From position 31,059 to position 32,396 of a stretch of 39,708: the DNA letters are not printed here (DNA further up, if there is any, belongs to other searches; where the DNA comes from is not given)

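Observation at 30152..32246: Two overlapping BioB/HydE-like radical SAM paralogs with CX5CX2C instead of the canonical CX3CX2C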

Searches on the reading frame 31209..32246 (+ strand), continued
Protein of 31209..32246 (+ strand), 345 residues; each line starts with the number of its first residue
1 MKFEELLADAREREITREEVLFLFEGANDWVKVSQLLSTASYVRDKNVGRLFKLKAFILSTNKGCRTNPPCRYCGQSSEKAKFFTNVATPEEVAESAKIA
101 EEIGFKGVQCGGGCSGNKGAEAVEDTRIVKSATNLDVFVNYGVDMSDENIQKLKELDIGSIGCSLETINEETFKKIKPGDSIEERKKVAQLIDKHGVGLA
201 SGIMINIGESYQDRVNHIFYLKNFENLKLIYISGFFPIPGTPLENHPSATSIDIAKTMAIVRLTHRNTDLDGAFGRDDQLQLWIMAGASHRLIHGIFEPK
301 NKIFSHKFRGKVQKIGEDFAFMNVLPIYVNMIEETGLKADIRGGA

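Call 56: find_encoding_contigs(protein=P0040, flank=10000, max_places=1)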
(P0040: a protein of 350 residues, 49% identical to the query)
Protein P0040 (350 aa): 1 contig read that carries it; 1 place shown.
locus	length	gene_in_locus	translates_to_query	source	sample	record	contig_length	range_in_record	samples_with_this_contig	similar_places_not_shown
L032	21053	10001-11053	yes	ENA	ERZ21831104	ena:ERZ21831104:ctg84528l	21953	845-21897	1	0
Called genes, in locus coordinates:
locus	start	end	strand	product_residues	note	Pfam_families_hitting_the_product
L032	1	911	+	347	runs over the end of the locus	PF01384:PHO4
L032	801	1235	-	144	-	-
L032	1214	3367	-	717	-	PF00656:Peptidase_C14, PF07603:Lcl_C, PF08238:Sel1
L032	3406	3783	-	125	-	-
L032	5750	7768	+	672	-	PF07715:Plug, PF00593:TonB_dep_Rec_b-barrel, PF14905:OMP_b-brl_3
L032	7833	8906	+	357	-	PF04055:Radical_SAM (weak)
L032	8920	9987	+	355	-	PF01497:Peripla_BP_2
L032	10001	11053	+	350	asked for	PF04055:Radical_SAM (weak)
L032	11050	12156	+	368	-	PF01032:FecCD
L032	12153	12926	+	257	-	PF13476:AAA_23 (weak), PF00005:ABC_tran, PF13304:AAA_21 (faint)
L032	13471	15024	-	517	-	PF00144:Beta-lactamase, PF11954:DUF3471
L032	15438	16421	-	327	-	PF00072:Response_reg, PF13487:HD_5, PF01966:HD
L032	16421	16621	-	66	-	-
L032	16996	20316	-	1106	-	PF00989:PAS (weak), PF08447:PAS_3, PF00989:PAS, PF13426:PAS_9, PF24820:Diguanyl_cycl_sensor, PF00512:HisKA, PF02518:HATPase_c, PF00072:Response_reg, +2 more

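Call 59: fold_search(model_id=the predicted structure, library=pdb)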
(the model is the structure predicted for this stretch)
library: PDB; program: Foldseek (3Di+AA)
matches with E <= 10: 1818; with E <= 0.001: 415
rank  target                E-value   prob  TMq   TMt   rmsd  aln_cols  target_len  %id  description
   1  3t7v                  1.1e-19  1.00  0.79  0.81   4.6       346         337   19  Crystal structure of methylornithine synthase (PylB) (released 2011-11-30)
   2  7o1p                  1.4e-19  1.00  0.80  0.83   4.3       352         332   22  [FeFe]-hydrogenase maturase HydE from T. Maritima (C-ter stretch absent) (released 2021-05-26)
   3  3iiz                  1.5e-19  1.00  0.82  0.82   4.8       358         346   22  X-ray structure of the FeFe-hydrogenase maturase HydE from T. maritima in complex with S-adenosyl-L-methionine (released 2009-09-22)
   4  3ciw                  1.8e-19  1.00  0.81  0.81   4.7       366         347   22  X-RAY structure of the [FeFe]-hydrogenase maturase HydE from thermotoga maritima (released 2008-04-08)
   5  5ff2                  2.4e-19  1.00  0.82  0.81   4.9       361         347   22  HydE from T. maritima in complex with (2R,4R)-TDA (released 2016-04-06)
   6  7o1t                  2.7e-19  1.00  0.81  0.79   5.0       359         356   22  Fe(CO)2CNCl species bound [HydE from T. Maritima (released 2021-05-26)
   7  5fep                  2.8e-19  1.00  0.82  0.82   5.1       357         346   22  HydE from T. maritima in complex with (2R,4R)-MeTDA (released 2016-04-06)
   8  5few                  5.6e-19  1.00  0.82  0.82   5.0       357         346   22  HydE from T. maritima in complex with S-adenosyl-L-cysteine (final product) (released 2016-04-06)
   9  8qmk                  7.1e-19  1.00  0.81  0.79   5.0       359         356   22  Enzymatically-produced complex-B bound TmHydE structure (released 2023-11-22)
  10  3cix                  7.5e-19  1.00  0.82  0.82   5.1       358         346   22  X-RAY structure of the [FeFe]-hydrogenase maturase HydE from thermotoga maritima in complex with thiocyanate (released 2008-04-08)
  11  8vdw_A                9.5e-19  1.00  0.78  0.82   3.5       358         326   20  X-Ray Crystal Structure of the biotin synthase from V. parvula (released 2024-01-24)
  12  8vdw_B                9.5e-19  1.00  0.78  0.81   4.3       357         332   20  X-Ray Crystal Structure of the biotin synthase from V. parvula (released 2024-01-24)
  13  8vcw                  1.3e-18  1.00  0.78  0.82   3.9       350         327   22  X-Ray Crystal Structure of the biotin synthase from B. obeum (released 2024-01-24)
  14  7o1o                  2.5e-18  1.00  0.81  0.78   5.0       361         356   22  Complex-B bound [FeFe]-hydrogenase maturase HydE fromT. Maritima (Auxiliary cluster deleted variant) (released 2021-05-26)
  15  1r30_A                5.0e-17  1.00  0.74  0.81   4.1       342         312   20  The Crystal Structure of Biotin Synthase, an S-Adenosylmethionine-Dependent Radical Enzyme (released 2004-01-13)
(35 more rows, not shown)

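Call 60: search_protein_families(library=pfam, proteins=[L011:7704-8174:+, L018:4197-4610:+, L018:7783-8346:+, L018:8343-9104:+, L018:9101-10579:+, L014:1368-2222:+, L014:2170-3159:+, L009:3482-4606:+, L017:3703-4764:+, L030:9950-10939:+], max_evalue=0.001)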
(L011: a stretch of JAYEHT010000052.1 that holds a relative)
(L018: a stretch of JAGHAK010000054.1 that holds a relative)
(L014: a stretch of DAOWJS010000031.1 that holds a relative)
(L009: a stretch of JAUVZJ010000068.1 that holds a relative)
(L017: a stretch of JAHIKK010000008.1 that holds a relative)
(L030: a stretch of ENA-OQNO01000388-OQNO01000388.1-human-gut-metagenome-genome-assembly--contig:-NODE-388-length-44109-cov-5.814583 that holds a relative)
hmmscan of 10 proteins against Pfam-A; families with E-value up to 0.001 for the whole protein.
L011:7704-8174:+ (156 aa): 2 families
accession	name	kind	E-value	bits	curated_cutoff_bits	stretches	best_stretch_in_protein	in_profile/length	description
PF08753.17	NikR_C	-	9.2e-32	109.5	22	1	73-149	1-77/77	NikR C terminal nickel binding domain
PF01402.27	RHH_1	-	0.00029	21.1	20.5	1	23-60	1-37/39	Ribbon-helix-helix protein, copG family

L018:4197-4610:+ (137 aa): 1 family
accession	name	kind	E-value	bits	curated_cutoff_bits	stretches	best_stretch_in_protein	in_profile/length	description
PF08753.17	NikR_C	-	4.1e-32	110.7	22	1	55-129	1-75/77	NikR C terminal nickel binding domain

L018:7783-8346:+ (187 aa): 1 family
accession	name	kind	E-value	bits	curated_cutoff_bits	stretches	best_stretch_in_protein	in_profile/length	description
PF09605.15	Trep_Strep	-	5e-07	30.3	28.7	1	8-109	1-99/185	Hypothetical bacterial integral membrane protein (Trep_Strep)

L018:8343-9104:+ (253 aa): 1 family
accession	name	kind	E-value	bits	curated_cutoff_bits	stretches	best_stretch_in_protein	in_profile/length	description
PF02361.21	CbiQ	-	2e-17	64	25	1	16-212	2-210/216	Cobalt transport protein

L018:9101-10579:+ (492 aa): 24 families
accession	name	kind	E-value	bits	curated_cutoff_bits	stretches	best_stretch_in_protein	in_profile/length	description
PF00005.33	ABC_tran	-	1.7e-64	216.9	25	2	281-426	1-137/137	ABC transporter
PF13304.12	AAA_21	-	6.1e-18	66.4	27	2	381-460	221-303/304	AAA domain, putative AbiEii toxin, Type IV TA system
PF13476.12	AAA_23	-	2.1e-08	35.5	27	0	284-315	15-43/201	AAA domain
PF13191.12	AAA_16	-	4.7e-08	34.1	32.6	0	30-79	21-64/167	AAA ATPase domain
PF02463.25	SMC_N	-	5.4e-08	33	40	0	293-460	26-202/220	RecF/RecN/SMC N terminal domain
PF13555.12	AAA_29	-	6.7e-08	32.6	27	0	285-318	16-49/61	P-loop containing region of AAA domain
PF06745.19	ATPase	-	2.9e-06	27.3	26.6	0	31-50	17-36/231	KaiC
PF13401.12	AAA_22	-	4.6e-06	27.4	27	0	293-358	7-33/130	AAA domain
PF00004.35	AAA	-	8.5e-06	26.7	21.2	0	36-54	1-19/131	ATPase family associated with various cellular activities (AAA)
PF20720.3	nSTAND3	-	8.7e-06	26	27.2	0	34-53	18-37/155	Novel STAND NTPase 3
PF05729.18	NACHT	-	1e-05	25.9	26.7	0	35-53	2-20/167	NACHT domain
PF13173.12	AAA_14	-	1e-05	25.9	27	0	293-318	4-28/129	AAA domain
PF01078.27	Mg_chelatase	-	2e-05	24.5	20.3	0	32-64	21-53/207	Magnesium chelatase, subunit ChlI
PF06414.18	Zeta_toxin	-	3.6e-05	23.7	22.3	0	294-330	19-55/199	Zeta toxin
PF00006.31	ATP-synt_ab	-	3.7e-05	23.9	29.5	0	283-312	6-35/213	ATP synthase alpha/beta family, nucleotide-binding domain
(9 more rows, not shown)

L014:1368-2222:+ (284 aa): 3 families
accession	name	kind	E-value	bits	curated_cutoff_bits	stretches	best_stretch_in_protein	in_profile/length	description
PF00753.33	Lactamase_B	-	3.7e-14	53.6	22.7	1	31-102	7-80/196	Metallo-beta-lactamase superfamily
PF12706.13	Lactamase_B_2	-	3.8e-09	36.9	27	1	41-103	2-68/200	Beta-lactamase superfamily domain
PF16661.11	Lactamase_B_6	-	0.00012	21.9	27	1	34-92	1-62/193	Metallo-beta-lactamase superfamily domain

L014:2170-3159:+ (329 aa): 3 families
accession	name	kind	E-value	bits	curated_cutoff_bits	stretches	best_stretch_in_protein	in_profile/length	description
PF01180.27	DHO_dh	-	5.4e-77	259.3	27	1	35-311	8-291/291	Dihydroorotate dehydrogenase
PF01207.24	Dus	-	3.2e-11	43.3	20.4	1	119-213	54-155/311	Dihydrouridine synthase (Dus)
PF03060.21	NMO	-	0.00071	19.5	28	1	234-292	164-224/331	Nitronate monooxygenase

L009:3482-4606:+ (374 aa): 6 families
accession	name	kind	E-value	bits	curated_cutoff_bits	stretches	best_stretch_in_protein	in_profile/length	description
PF00005.33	ABC_tran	-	2.9e-34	119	25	1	31-171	2-136/137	ABC transporter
PF13304.12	AAA_21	-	7.8e-08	33.2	27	1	129-202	223-298/304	AAA domain, putative AbiEii toxin, Type IV TA system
PF13476.12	AAA_23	-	0.0002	22.5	27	1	31-100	11-86/201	AAA domain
PF02463.25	SMC_N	-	0.00026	20.9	40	0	42-210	26-208/220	RecF/RecN/SMC N terminal domain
PF13555.12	AAA_29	-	0.00058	20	27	0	32-68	14-50/61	P-loop containing region of AAA domain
PF13732.12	DrrA1-3_C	-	0.00064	20.8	27.4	0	316-345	51-81/81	ATP-binding protein DrrA1-3-like, C-terminal domain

L017:3703-4764:+ (353 aa): 1 family
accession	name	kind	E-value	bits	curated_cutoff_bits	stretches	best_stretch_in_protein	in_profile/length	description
PF01497.23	Peripla_BP_2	-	2e-21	76.9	27.5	1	57-288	1-229/235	Periplasmic binding protein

L030:9950-10939:+ (329 aa): 2 families
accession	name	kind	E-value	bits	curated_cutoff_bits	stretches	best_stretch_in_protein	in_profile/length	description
PF04055.27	Radical_SAM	-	8.5e-12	46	29.5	1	80-235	7-164/166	Radical SAM superfamily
PF06968.18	BATS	-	0.0002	21.9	22.2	0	255-318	6-68/88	Biotin and Thiamin Synthesis associated domain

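Call 73: search_solved_structures(query=L028:8912-9985:+, max_evalue=0.001)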
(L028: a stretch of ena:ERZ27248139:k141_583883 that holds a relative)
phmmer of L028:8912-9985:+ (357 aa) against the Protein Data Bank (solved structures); distinct sequences matched with E-value up to 0.001: 35.
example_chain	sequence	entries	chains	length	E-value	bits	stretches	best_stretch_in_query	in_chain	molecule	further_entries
4mo9_A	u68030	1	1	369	4.5e-23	85.2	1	39-354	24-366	Periplasmic binding protein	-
3psa_A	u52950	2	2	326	7.7e-17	64.7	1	38-349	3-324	protein HI_1472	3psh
6b2x_A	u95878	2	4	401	5.2e-15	58.7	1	18-352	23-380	Solute-binding periplasmic protein of iron/siderophore ABC transporter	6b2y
9hrj_A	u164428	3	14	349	1e-14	57.7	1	39-353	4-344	Periplasmic substrate-binding transport protein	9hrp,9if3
9ht5_A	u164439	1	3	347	1.1e-14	57.7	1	39-352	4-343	Periplasmic substrate-binding transport protein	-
2r7a_A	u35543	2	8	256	2.1e-13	53.4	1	54-256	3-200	Bacterial heme binding protein | Periplasmic HEME binding protein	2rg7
2etv_A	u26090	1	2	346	1.4e-10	44.1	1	40-347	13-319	iron(III) ABC transporter, periplasmic iron-binding protein, putative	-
8bf6_A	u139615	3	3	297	1.4e-09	40.9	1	54-304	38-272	ABC transporter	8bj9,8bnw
4m7o_A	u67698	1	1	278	2.8e-08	36.6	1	78-299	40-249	Iron-binding protein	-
4ovk_A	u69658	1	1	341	3.4e-07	33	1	38-257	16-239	Periplasmic binding protein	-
4pag_A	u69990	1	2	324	4.1e-07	32.7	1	102-254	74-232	Periplasmic binding protein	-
4ls3_A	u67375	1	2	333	4.4e-06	29.4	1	95-347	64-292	Nickel (III) ABC transporter, periplasmic iron-bindin gprotein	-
4ino_A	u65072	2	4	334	4.4e-06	29.3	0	280-347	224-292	Nickel (II) ABC transporter, periplasmic nickel-binding protein | Iron (III) ABC transporter, periplasmic iron-binding protein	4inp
2phz_A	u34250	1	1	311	1.2e-05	27.9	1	29-253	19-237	Iron-uptake system-binding protein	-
8b7x_A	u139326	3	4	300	1.4e-05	27.7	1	106-257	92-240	Siderophore ABC transporter substrate-binding protein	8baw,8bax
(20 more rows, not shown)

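Call 74: search_solved_structures(query=L001:5614-6840:+, max_evalue=0.001)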
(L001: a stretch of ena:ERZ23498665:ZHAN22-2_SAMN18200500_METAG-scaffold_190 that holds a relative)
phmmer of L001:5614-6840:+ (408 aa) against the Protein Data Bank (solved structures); distinct sequences matched with E-value up to 0.001: 16.
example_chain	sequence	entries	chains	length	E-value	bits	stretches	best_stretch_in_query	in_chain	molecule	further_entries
4mo9_A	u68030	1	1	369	2e-22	82.8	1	143-401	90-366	Periplasmic binding protein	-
9hrj_A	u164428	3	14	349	6.8e-16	61.3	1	137-401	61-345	Periplasmic substrate-binding transport protein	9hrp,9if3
9ht5_A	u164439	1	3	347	1e-15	60.7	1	137-400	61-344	Periplasmic substrate-binding transport protein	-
6b2x_A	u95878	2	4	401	1.4e-14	57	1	139-400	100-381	Solute-binding periplasmic protein of iron/siderophore ABC transporter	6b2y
2etv_A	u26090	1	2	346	1.9e-08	36.8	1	97-391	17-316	iron(III) ABC transporter, periplasmic iron-binding protein, putative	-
3psa_A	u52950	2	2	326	2.1e-08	36.6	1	87-396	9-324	protein HI_1472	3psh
4ovk_A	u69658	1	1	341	1.8e-07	33.6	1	124-376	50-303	Periplasmic binding protein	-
5gj3_A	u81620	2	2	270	2.8e-06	29.7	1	107-313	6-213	Periplasmic binding protein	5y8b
4n01_A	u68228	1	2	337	5.6e-06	28.7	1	116-358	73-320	Periplasmic binding protein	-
4hn9_A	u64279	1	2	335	2.1e-05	26.8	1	85-374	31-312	Iron complex transport system substrate-binding protein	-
4pag_A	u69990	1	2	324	4.2e-05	25.8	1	146-304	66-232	Periplasmic binding protein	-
4ls3_A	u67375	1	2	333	4.2e-05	25.8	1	148-388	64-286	Nickel (III) ABC transporter, periplasmic iron-bindin gprotein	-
4ino_A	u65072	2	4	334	4.4e-05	25.7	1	148-388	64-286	Nickel (II) ABC transporter, periplasmic nickel-binding protein | Iron (III) ABC transporter, periplasmic iron-binding protein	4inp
2r7a_A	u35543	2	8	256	0.0001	24.6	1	107-304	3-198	Bacterial heme binding protein | Periplasmic HEME binding protein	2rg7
2phz_A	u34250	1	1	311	0.00033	22.8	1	88-252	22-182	Iron-uptake system-binding protein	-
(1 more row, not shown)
